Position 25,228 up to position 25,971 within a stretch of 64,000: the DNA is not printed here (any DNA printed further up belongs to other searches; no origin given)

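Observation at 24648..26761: Candidate anti-defence island: metallophosphoesterase, NADAR and DHH/DHHA1 phosphoesterase, inserted between helicase and primase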

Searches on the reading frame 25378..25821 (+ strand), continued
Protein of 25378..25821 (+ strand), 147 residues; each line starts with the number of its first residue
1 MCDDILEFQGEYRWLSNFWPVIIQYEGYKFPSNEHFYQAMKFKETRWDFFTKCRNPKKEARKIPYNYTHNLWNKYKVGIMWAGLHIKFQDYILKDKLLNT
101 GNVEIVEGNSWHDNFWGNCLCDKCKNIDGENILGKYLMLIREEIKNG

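Call 100: search_dna_similar(query=window:25378-25821:+, collection=phages, mode=protein, max_rows=60, max_evalue=0.001, rows=spread)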
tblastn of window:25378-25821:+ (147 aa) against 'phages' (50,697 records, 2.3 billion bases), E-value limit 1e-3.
Records with a match: 488; places in all: 490; records where one place covers at least 80% of the query: 473.
Best place of each record, by identity: <60% 488.
By first word of the organism name: Streptomyces 125; Vibrio 87; Salmonella 51; Escherichia 41; Stenotrophomonas 21; Prevotella 15; Bacillus 13; Aeromonas 12; Xanthomonas 11; Staphylococcus 10; and 37 more.
By host as written in the record: Streptomyces griseus ATCC 10137 52; Vibrio harveyi BAA-1116 36; - 33; Streptomyces lividans JI 1326 29; Escherichia coli 18; Stenotrophomonas maltophilia 16; Prevotella sp. 15; Vibrio breoganii 10; and 128 more.
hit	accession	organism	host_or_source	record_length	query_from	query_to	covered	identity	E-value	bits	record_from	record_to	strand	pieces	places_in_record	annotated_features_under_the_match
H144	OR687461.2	Pseudomonas phage CL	Pseudomonas alcaligenes T3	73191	5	142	94%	44.4%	8e-24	101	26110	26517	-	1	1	record has no annotation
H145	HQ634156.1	Vibrio phage PWH3a-P1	Vibrio natriegens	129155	8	144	93%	42.6%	4e-22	96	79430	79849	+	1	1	GTP cyclohydrolase II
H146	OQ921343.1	Bacillus phage SPbetaL3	Bacillus subtilis BEST7003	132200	3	146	98%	39.2%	1e-17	84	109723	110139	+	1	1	hypothetical protein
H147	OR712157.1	Vibrio phage IBT_VpB-34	Vibrio parahaemolyticus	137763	8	144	93%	40.7%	1e-17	84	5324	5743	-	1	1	hypothetical protein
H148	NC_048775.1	Aeromonas phage LAh_8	Aeromonas hydrophila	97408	5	144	95%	39.4%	6e-22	96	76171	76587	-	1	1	putative NADAR family protein | hypothetical protein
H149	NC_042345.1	Xylella phage Salvo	Xylella fastidiosa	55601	5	145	96%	38.9%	2e-20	92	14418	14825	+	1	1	hypothetical protein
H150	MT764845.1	Ruegeria phage Tedan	Ruegeria sp. AU67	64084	5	138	91%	40.7%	2e-19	89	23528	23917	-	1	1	hypothetical protein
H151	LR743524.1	Xylella phage Bacata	Phage obtained on X. albilineans after ...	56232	5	145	96%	38.6%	4e-16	79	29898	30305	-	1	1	Uncharacterized domain COG3236 / GTPcyclohydrolase II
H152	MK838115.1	Aeromonas phage LAh_9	Aeromonas hydrophila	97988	5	144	95%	38.7%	1e-21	95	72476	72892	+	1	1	putative NADAR family protein | hypothetical protein (x2)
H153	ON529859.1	Brevundimonas phage vB_BgoS-BabaJaga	Brevundimonas goettingensis LVF2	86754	5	141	93%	39.0%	7e-17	82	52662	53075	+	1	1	hypothetical protein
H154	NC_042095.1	Vibrio phage Thalassa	Vibrio harveyi BAA-1116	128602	5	145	96%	37.7%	9e-18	84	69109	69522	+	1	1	hypothetical protein (x3)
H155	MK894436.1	Gordonia phage Boopy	Gordonia terrae 3612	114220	5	144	95%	37.8%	2e-18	86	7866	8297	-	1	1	23: hypothetical protein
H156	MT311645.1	Salmonella phage vB_Sen-E22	Salmonella enterica subsp. enterica ...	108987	5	147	97%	36.8%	6e-17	82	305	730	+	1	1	swarming motility protein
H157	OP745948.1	Citrobacter phage vB_CfrD-Cit2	Citrobacter freundii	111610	5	145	96%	37.3%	6e-16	79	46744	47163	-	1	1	hypothetical protein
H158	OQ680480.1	Salmonella phage phC11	Salmonella enterica subsp. enterica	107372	5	145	96%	37.3%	8e-16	79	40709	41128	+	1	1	GTP cyclohydrolase II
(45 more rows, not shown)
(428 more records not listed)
